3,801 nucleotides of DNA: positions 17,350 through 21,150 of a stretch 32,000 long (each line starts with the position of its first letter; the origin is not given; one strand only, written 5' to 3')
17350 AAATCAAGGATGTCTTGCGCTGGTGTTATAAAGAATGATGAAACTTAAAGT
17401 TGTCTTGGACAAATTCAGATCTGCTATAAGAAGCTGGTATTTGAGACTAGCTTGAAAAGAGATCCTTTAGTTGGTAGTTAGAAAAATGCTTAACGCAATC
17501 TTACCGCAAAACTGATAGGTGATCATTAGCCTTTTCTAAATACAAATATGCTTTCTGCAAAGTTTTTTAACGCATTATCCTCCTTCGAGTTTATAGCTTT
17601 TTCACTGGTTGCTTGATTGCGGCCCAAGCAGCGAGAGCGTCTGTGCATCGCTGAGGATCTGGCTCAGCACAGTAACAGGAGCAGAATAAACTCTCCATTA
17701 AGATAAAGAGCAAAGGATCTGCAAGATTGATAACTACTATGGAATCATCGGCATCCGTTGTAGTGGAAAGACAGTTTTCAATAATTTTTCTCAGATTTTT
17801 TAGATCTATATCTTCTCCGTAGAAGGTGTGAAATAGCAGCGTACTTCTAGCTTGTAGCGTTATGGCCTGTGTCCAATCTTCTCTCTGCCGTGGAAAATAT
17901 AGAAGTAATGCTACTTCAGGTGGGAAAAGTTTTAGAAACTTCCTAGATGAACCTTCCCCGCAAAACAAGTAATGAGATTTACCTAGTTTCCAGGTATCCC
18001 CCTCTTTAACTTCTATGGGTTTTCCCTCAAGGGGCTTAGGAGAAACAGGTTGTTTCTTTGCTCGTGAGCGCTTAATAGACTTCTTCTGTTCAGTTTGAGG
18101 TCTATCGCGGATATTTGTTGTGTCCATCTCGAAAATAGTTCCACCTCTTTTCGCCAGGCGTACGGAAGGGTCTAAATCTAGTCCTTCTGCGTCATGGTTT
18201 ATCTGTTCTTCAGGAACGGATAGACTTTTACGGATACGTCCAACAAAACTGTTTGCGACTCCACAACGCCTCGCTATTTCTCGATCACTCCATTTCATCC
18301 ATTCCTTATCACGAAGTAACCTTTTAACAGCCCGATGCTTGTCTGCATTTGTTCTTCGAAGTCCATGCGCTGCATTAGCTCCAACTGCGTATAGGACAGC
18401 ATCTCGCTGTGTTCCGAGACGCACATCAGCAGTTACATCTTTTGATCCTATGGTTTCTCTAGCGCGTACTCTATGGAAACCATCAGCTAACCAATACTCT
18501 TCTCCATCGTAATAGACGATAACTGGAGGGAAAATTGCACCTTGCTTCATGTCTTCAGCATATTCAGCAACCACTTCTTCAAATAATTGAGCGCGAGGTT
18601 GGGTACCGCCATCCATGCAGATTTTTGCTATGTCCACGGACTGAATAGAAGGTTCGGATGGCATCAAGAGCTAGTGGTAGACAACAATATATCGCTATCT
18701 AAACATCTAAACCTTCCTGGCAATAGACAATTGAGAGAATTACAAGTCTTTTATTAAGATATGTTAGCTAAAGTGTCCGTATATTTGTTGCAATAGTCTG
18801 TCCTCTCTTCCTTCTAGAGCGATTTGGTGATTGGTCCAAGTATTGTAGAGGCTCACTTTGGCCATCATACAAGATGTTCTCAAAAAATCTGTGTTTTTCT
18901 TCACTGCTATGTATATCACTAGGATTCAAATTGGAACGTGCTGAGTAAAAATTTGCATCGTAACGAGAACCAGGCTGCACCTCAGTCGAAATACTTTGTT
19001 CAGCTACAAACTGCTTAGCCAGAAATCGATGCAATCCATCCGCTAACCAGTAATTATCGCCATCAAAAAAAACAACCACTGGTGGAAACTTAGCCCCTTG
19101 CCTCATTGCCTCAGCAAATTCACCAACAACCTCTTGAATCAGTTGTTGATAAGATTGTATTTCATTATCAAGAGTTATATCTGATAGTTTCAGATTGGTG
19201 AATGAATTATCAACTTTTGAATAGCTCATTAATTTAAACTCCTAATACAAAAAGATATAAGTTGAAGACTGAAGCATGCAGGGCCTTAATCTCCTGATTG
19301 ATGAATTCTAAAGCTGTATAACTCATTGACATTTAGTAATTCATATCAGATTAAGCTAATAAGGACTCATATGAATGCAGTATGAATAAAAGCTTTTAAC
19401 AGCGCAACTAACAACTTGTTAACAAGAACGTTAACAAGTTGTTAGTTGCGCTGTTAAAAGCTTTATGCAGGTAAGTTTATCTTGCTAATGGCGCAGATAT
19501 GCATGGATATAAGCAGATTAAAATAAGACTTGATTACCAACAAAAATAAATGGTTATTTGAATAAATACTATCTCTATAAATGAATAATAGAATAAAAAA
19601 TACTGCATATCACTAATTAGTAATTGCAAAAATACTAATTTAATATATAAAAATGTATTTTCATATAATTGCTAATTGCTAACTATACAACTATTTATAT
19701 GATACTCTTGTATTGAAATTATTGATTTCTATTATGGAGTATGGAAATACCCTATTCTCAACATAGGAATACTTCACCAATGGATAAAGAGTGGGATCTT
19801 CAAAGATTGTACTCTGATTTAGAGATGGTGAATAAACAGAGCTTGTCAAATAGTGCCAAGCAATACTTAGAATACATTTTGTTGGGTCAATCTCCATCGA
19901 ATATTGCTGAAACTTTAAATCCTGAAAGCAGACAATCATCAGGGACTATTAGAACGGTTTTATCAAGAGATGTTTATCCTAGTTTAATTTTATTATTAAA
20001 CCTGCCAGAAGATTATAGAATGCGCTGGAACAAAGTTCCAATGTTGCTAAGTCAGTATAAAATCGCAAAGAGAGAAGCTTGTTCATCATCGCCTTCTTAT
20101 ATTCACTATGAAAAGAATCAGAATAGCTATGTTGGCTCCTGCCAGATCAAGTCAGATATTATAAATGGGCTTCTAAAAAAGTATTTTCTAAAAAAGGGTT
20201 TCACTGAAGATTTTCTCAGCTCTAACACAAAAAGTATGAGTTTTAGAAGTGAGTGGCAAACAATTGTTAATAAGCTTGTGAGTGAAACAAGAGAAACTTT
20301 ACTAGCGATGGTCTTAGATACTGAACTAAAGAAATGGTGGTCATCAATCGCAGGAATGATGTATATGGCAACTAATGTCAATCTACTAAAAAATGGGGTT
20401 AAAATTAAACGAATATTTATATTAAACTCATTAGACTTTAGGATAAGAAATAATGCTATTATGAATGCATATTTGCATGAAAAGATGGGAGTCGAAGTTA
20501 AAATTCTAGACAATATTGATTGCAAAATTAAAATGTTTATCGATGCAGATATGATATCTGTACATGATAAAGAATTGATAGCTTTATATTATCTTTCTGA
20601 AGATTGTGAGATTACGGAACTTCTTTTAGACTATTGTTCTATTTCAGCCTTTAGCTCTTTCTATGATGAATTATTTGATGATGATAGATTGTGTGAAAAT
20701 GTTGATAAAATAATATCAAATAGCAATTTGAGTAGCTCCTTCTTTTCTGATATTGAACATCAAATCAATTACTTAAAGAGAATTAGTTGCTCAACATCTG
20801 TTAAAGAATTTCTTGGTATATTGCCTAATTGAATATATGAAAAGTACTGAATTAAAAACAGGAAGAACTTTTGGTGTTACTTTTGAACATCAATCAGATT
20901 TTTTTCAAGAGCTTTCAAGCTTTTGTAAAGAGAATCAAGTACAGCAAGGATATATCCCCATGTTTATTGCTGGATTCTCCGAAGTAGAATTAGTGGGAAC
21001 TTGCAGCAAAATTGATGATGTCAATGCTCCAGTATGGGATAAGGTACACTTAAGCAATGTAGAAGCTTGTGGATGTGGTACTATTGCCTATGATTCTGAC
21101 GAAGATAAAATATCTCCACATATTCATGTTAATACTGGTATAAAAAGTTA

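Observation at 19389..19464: Perfect 35-bp-arm inverted repeat (76-nt hairpin/cruciform) at the edge of the AT-rich cassette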

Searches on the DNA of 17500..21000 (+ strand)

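Call 10: search_dna_similar(query=window:17500-21000:+, collection=plasmids, mode=distant, max_rows=25)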
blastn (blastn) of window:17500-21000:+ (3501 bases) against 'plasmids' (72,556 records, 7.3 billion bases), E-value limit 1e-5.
Records with a match: 10; places in all: 16; records where one place covers at least 80% of the query: 2.
Best place of each record, by identity: >=99% 1; 80-90% 2; 60-80% 7.
By first word of the organism name: Acaryochloris 10.
By predicted mobility (MOB-suite, as given by PLSDB): non-mobilizable 7; conjugative 2; mobilizable 1.
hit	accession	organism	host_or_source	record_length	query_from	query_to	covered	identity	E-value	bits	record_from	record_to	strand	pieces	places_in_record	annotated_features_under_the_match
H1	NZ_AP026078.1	Acaryochloris marina MBIC10699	cell culture,Ascidian, Diplosoma similis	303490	1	3501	100%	99.3%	0e+0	6206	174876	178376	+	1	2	ParB/RepB/Spo0J family partition protein | hypothetical protein (x2) | DUF296 domain-containing protein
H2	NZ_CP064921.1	Acaryochloris marina S15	cell culture,surface of Pikea pinnata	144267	99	3501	97%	89.3%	0e+0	4486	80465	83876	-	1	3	hypothetical protein | ParB/RepB/Spo0J family partition protein | ParB N-terminal domain-containing protein | DUF296 domain-containing protein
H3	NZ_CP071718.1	Acaryochloris sp. 'Moss Beach'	culture,intertidal zone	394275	786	3501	65%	84.2%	0e+0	2446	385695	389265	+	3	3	ISL3 family transposase | hypothetical protein (x2)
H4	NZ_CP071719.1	Acaryochloris sp. 'Moss Beach'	culture,intertidal zone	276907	125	1149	29%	66.2%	3e-64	256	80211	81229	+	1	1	ParB N-terminal domain-containing protein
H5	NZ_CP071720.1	Acaryochloris sp. 'Moss Beach'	culture,intertidal zone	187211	100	1267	21%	74.3%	2e-72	484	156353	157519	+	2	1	streptomycin biosynthesis regulator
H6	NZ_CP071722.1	Acaryochloris sp. 'Moss Beach'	culture,intertidal zone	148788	417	1159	21%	67.9%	1e-62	250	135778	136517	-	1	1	ParB N-terminal domain-containing protein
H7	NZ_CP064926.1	Acaryochloris marina S15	cell culture,surface of Pikea pinnata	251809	417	1159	21%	67.7%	5e-61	245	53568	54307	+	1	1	ParB N-terminal domain-containing protein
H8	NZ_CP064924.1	Acaryochloris marina S15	cell culture,surface of Pikea pinnata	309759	417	1159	21%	67.6%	2e-61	247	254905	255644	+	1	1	ParB N-terminal domain-containing protein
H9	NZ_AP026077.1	Acaryochloris marina MBIC10699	cell culture,Ascidian, Diplosoma similis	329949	785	1598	18%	69.3%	4e-56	363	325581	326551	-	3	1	hypothetical protein | ParB/RepB/Spo0J family partition protein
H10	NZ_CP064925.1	Acaryochloris marina S15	cell culture,surface of Pikea pinnata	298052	416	1144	14%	73.8%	9e-52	281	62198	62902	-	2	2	streptomycin biosynthesis regulator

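Call 11: search_dna_similar(query=window:19230-19740:+, collection=plasmids, mode=distant, max_evalue=1, max_rows=25)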
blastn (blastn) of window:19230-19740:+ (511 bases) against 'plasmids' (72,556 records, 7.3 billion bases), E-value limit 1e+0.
Records with a match: 8; places in all: 11; records where one place covers at least 80% of the query: 3.
Best place of each record, by identity: 95-99% 1; 80-90% 2; 60-80% 5.
By first word of the organism name: Acaryochloris 3; Flavobacterium 2; Borrelia 1; Borreliella 1; Listeria 1.
By predicted mobility (MOB-suite, as given by PLSDB): non-mobilizable 7; conjugative 1.
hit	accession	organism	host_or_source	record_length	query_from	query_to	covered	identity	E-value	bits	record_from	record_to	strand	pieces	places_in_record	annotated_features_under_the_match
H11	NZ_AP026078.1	Acaryochloris marina MBIC10699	cell culture,Ascidian, Diplosoma similis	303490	1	511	100%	98.6%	0e+0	891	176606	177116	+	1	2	none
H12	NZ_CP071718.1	Acaryochloris sp. 'Moss Beach'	culture,intertidal zone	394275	5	511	99%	77.5%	3e-105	389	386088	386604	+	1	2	none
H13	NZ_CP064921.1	Acaryochloris marina S15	cell culture,surface of Pikea pinnata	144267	5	511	99%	76.9%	2e-100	373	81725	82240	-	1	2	none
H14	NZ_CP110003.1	Flavobacterium sp. N2155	Single cell,Gut of an ablaone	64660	412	471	12%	75.8%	5e-1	43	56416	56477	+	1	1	none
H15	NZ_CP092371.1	Flavobacterium sp. CBA20B-1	cell culture,gut of an abalone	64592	412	471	12%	75.8%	5e-1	43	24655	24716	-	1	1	none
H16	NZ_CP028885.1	Borrelia turcica IST7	tortoise,Hyalomma aegyptium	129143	403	457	11%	78.2%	1e-1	45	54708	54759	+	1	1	none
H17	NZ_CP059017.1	Borreliella bavariensis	Ixodes persulcatus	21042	288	335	9%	81.6%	5e-1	43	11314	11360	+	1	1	none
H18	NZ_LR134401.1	Listeria monocytogenes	Homo sapiens,Vein blood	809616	465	498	7%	88.2%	1e-1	45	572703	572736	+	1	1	none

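Call 12: get_annotated_region(hit=H11, flank=6000)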
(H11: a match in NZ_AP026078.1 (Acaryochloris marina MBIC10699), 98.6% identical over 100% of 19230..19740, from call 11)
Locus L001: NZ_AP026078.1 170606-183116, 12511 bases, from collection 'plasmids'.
description: Acaryochloris marina MBIC10699 plasmid pREC3, complete sequence
organism: Acaryochloris marina MBIC10699 (NCBI taxid 2954813)
taxonomy: Bacteria; Cyanobacteriota; Cyanophyceae; Acaryochloridales; Acaryochloridaceae; Acaryochloris; Acaryochloris marina; Acaryochloris marina MBIC10699
host: -; source: cell culture,Ascidian, Diplosoma similis; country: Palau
typing (MOB-suite, as given by PLSDB): conjugative; relaxase MOBF; mating-pair formation MPF_T
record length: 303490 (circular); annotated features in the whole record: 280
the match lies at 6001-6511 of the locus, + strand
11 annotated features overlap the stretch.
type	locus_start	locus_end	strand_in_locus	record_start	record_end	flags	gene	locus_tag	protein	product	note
CDS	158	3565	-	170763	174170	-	-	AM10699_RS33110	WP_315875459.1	hypothetical protein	-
CDS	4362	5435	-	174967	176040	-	-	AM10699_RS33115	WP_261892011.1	ParB/RepB/Spo0J family partition protein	-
CDS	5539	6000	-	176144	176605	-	-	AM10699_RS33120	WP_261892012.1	hypothetical protein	-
CDS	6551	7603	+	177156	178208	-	-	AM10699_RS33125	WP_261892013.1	hypothetical protein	-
CDS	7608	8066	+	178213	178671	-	-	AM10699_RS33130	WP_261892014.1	DUF296 domain-containing protein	-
CDS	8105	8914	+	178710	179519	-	-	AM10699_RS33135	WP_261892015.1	nitrilase-related carbon-nitrogen hydrolase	GO:0006807 - nitrogen compound metabolic process [Evidence IEA]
CDS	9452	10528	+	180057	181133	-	-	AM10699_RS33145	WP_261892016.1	hypothetical protein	-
CDS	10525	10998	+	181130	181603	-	-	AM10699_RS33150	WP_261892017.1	double-stranded RNA binding motif domain-containing protein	-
CDS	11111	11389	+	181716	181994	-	-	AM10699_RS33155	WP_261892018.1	cell division protein SepF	-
CDS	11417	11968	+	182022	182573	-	-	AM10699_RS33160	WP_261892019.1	hypothetical protein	-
CDS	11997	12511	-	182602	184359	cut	-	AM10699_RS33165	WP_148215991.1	mechanosensitive ion channel family protein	-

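Call 13: get_annotated_region(hit=H12, flank=6000)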
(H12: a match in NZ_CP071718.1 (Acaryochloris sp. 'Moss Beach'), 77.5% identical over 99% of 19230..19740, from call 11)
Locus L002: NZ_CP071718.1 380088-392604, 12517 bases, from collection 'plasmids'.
description: Acaryochloris sp. 'Moss Beach' plasmid pMB01, complete sequence
organism: Acaryochloris sp. 'Moss Beach' (NCBI taxid 2740837)
taxonomy: Bacteria; Cyanobacteriota; Cyanophyceae; Acaryochloridales; Acaryochloridaceae; Acaryochloris; Acaryochloris sp. 'Moss Beach'
host: -; source: culture,intertidal zone; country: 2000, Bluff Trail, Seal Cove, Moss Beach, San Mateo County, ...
typing (MOB-suite, as given by PLSDB): non-mobilizable
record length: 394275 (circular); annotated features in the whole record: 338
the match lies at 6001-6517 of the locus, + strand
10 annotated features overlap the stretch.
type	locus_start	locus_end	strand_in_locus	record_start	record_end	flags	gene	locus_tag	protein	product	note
CDS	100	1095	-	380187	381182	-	-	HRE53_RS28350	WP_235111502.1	streptomycin biosynthesis regulator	-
CDS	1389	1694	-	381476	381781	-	-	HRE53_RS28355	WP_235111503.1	hypothetical protein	-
CDS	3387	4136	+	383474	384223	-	istB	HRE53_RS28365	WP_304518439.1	IS21-like element helper ATPase IstB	-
CDS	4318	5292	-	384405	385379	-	-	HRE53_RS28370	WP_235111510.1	transposase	GO:0006313 - DNA transposition [Evidence IEA]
CDS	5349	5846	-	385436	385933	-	-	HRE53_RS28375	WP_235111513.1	hypothetical protein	-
CDS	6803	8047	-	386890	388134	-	-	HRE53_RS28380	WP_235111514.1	ISL3 family transposase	-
CDS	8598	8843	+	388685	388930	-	-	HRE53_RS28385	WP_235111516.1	hypothetical protein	-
CDS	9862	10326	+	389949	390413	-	-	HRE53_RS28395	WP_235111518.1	nitrilase-related carbon-nitrogen hydrolase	GO:0006807 - nitrogen compound metabolic process [Evidence IEA]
CDS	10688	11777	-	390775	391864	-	-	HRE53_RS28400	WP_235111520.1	ISAs1 family transposase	-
CDS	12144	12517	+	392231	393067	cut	-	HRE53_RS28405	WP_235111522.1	hypothetical protein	-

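Call 14: get_annotated_region(hit=H13, flank=6000)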
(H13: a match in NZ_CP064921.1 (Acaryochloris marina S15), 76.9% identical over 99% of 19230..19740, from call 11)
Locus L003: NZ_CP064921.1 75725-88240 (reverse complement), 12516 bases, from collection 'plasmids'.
description: Acaryochloris marina S15 plasmid unnamed43, complete sequence
organism: Acaryochloris marina S15 (NCBI taxid 2762553)
taxonomy: Bacteria; Cyanobacteriota; Cyanophyceae; Acaryochloridales; Acaryochloridaceae; Acaryochloris; Acaryochloris marina; Acaryochloris marina S15
host: -; source: cell culture,surface of Pikea pinnata; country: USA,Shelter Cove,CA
typing (MOB-suite, as given by PLSDB): non-mobilizable
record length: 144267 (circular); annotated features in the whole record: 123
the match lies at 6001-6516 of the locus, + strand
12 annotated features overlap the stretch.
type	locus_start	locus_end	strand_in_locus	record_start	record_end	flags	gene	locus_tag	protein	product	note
CDS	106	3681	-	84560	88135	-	-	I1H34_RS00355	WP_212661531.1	plasmid replication protein, CyRepA1 family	-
CDS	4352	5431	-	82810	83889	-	-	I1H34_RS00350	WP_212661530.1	ParB/RepB/Spo0J family partition protein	-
CDS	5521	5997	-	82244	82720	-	-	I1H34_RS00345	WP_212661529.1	ParB N-terminal domain-containing protein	-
CDS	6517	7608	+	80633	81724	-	-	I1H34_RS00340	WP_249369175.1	hypothetical protein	-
CDS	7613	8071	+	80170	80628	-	-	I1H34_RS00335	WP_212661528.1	DUF296 domain-containing protein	-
CDS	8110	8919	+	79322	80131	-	-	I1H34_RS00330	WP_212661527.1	nitrilase-related carbon-nitrogen hydrolase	GO:0006807 - nitrogen compound metabolic process [Evidence IEA]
CDS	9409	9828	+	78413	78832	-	-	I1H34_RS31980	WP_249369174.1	hypothetical protein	-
CDS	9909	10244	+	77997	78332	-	-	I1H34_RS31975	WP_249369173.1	hypothetical protein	-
CDS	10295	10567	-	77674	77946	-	-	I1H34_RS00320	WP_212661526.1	RNA-binding protein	-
CDS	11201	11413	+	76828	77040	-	-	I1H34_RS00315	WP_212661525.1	DUF2811 domain-containing protein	-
CDS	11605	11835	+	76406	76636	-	-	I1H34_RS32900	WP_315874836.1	hypothetical protein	-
CDS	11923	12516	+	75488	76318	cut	-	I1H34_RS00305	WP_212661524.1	prohibitin family protein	-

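Call 18: search_dna_similar(query=window:19355-19500:+, collection=plasmids, mode=distant, max_evalue=10, max_rows=40)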
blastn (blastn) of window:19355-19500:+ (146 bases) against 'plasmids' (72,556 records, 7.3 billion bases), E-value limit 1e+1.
Records with a match: 9; places in all: 12; records where one place covers at least 80% of the query: 3.
Best place of each record, by identity: 95-99% 1; 90-95% 1; 80-90% 7.
By first word of the organism name: Acaryochloris 3; Bacillus 3; Carboxydocella 1; Candidatus 1; Hymenobacter 1.
By predicted mobility (MOB-suite, as given by PLSDB): non-mobilizable 7; conjugative 1; mobilizable 1.
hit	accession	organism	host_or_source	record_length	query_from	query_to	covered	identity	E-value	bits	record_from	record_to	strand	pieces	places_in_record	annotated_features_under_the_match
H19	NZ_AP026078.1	Acaryochloris marina MBIC10699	cell culture,Ascidian, Diplosoma similis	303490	1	146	100%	95.9%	3e-60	237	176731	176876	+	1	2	none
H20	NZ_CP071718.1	Acaryochloris sp. 'Moss Beach'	culture,intertidal zone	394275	1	142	97%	85.9%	4e-39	167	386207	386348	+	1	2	none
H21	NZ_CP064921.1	Acaryochloris marina S15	cell culture,surface of Pikea pinnata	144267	4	142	95%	85.6%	2e-37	161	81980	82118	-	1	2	none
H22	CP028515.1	Carboxydocella thermautotrophica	environmental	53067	32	74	29%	81.4%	1e+0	39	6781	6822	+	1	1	50S ribosome-binding GTPase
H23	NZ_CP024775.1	Bacillus thuringiensis LM1212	Oryctes gigas,whole organism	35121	52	89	26%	81.0%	1e+0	40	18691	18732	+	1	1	none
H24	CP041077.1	Bacillus tropicus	Oryctes gigas,whole organism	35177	52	89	26%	81.0%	1e+0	40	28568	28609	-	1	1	none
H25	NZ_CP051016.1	Bacillus tropicus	Oryctes gigas,whole organism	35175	52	89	26%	81.0%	1e+0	40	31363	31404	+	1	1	none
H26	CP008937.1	Candidatus Paracaedimonas acanthamoebae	Acanthamoeba polyphaga HN-3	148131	101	128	19%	89.3%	5e+0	38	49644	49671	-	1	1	hypothetical protein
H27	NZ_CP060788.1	Hymenobacter qilianensis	single bacterial strain,ermafrost ...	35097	20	45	18%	92.3%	1e+0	39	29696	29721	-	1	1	replication initiation protein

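Call 22: get_annotated_region(hit=H4, flank=5000)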
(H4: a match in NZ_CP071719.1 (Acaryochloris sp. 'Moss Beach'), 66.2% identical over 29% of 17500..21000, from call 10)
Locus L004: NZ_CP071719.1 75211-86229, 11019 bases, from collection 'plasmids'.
description: Acaryochloris sp. 'Moss Beach' plasmid pMB02, complete sequence
organism: Acaryochloris sp. 'Moss Beach' (NCBI taxid 2740837)
taxonomy: Bacteria; Cyanobacteriota; Cyanophyceae; Acaryochloridales; Acaryochloridaceae; Acaryochloris; Acaryochloris sp. 'Moss Beach'
host: -; source: culture,intertidal zone; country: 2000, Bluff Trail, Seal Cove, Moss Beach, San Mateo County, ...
typing (MOB-suite, as given by PLSDB): non-mobilizable; replicon rep_cluster_1522
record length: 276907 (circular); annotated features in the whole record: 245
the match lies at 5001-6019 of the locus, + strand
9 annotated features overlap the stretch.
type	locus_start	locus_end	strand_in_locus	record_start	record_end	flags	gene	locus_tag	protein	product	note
CDS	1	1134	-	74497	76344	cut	-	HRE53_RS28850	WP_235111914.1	hypothetical protein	-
CDS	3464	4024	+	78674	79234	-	-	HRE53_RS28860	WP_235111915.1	DUF6431 domain-containing protein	-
CDS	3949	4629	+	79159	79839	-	-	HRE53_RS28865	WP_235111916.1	hypothetical protein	-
CDS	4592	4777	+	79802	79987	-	-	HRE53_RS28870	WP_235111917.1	hypothetical protein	-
CDS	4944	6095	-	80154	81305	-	-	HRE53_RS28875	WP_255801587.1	ParB N-terminal domain-containing protein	-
CDS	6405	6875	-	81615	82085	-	-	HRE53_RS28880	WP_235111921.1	ParB N-terminal domain-containing protein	-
CDS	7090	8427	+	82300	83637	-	-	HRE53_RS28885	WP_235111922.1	NB-ARC domain-containing protein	-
CDS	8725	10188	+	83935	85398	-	-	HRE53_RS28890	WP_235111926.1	serine/threonine-protein kinase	-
CDS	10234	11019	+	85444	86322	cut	-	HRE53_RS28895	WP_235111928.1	hypothetical protein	-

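Call 23: get_annotated_region(hit=H5, flank=5000)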
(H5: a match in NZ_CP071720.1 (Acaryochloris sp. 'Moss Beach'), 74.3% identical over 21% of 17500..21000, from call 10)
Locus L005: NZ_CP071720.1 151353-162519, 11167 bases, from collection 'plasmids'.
description: Acaryochloris sp. 'Moss Beach' plasmid pMB03, complete sequence
organism: Acaryochloris sp. 'Moss Beach' (NCBI taxid 2740837)
taxonomy: Bacteria; Cyanobacteriota; Cyanophyceae; Acaryochloridales; Acaryochloridaceae; Acaryochloris; Acaryochloris sp. 'Moss Beach'
host: -; source: culture,intertidal zone; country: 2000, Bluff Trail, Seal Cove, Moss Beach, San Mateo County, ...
typing (MOB-suite, as given by PLSDB): non-mobilizable
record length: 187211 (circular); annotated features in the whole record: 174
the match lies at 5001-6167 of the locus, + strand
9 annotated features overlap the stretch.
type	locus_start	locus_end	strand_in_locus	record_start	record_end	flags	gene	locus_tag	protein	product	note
CDS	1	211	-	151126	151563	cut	-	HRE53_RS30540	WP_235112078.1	hypothetical protein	-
CDS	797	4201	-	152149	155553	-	-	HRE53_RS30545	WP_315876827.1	hypothetical protein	-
CDS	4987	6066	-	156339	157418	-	-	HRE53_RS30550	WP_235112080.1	streptomycin biosynthesis regulator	-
CDS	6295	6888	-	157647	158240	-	-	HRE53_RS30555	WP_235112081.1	hypothetical protein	-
CDS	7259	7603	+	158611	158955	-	-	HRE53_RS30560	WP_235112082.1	hypothetical protein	-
CDS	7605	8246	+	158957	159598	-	-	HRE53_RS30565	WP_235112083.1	NB-ARC domain-containing protein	-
CDS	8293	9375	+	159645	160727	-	-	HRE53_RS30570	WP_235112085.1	tetratricopeptide repeat protein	-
CDS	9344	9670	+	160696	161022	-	-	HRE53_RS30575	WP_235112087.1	tetratricopeptide repeat protein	-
CDS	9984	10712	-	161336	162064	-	-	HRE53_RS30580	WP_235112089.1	class I SAM-dependent methyltransferase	-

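Call 24: get_annotated_region(hit=H6, flank=5000)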
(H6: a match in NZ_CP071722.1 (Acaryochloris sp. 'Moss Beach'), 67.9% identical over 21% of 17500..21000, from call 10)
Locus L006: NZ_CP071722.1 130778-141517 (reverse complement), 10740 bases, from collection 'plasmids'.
description: Acaryochloris sp. 'Moss Beach' plasmid pMB05, complete sequence
organism: Acaryochloris sp. 'Moss Beach' (NCBI taxid 2740837)
taxonomy: Bacteria; Cyanobacteriota; Cyanophyceae; Acaryochloridales; Acaryochloridaceae; Acaryochloris; Acaryochloris sp. 'Moss Beach'
host: -; source: culture,intertidal zone; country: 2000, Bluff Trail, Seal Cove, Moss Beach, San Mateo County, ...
typing (MOB-suite, as given by PLSDB): non-mobilizable
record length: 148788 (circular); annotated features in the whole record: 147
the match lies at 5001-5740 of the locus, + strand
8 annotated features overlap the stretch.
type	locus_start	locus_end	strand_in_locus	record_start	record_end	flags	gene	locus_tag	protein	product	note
CDS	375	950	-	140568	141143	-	-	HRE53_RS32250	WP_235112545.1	hypothetical protein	-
CDS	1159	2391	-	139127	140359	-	-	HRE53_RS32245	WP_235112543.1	hypothetical protein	-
CDS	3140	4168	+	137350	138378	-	-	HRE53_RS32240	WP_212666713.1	hypothetical protein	-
CDS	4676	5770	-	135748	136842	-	-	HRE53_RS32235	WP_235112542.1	ParB N-terminal domain-containing protein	-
CDS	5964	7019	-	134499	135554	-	-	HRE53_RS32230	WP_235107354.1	IS630 family transposase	-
CDS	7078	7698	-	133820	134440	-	-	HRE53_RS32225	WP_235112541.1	ParB/Srx family N-terminal domain-containing protein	-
CDS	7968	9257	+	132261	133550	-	-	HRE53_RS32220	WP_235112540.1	NB-ARC domain-containing protein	-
CDS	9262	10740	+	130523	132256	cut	-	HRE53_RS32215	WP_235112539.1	serine/threonine-protein kinase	-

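Call 25: get_annotated_region(hit=H9, flank=5000)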
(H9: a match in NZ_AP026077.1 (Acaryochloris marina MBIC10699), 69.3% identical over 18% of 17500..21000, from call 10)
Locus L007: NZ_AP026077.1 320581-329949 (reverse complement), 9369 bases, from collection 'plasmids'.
description: Acaryochloris marina MBIC10699 plasmid pREC2, complete sequence
organism: Acaryochloris marina MBIC10699 (NCBI taxid 2954813)
taxonomy: Bacteria; Cyanobacteriota; Cyanophyceae; Acaryochloridales; Acaryochloridaceae; Acaryochloris; Acaryochloris marina; Acaryochloris marina MBIC10699
host: -; source: cell culture,Ascidian, Diplosoma similis; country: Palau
typing (MOB-suite, as given by PLSDB): conjugative; relaxase MOBF; mating-pair formation MPF_T
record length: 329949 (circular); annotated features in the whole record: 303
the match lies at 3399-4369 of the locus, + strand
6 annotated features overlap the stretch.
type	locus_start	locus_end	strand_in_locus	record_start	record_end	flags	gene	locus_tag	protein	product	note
CDS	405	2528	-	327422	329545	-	-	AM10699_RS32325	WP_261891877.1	helix-turn-helix transcriptional regulator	-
CDS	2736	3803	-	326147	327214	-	-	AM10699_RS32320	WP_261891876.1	ParB/RepB/Spo0J family partition protein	-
CDS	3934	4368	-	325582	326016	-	-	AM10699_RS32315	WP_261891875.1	hypothetical protein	-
CDS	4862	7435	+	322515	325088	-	-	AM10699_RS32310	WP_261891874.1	tetratricopeptide repeat protein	-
CDS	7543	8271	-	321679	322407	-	-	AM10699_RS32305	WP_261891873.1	class I SAM-dependent methyltransferase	-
CDS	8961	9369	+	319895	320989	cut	-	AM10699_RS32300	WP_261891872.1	hypothetical protein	-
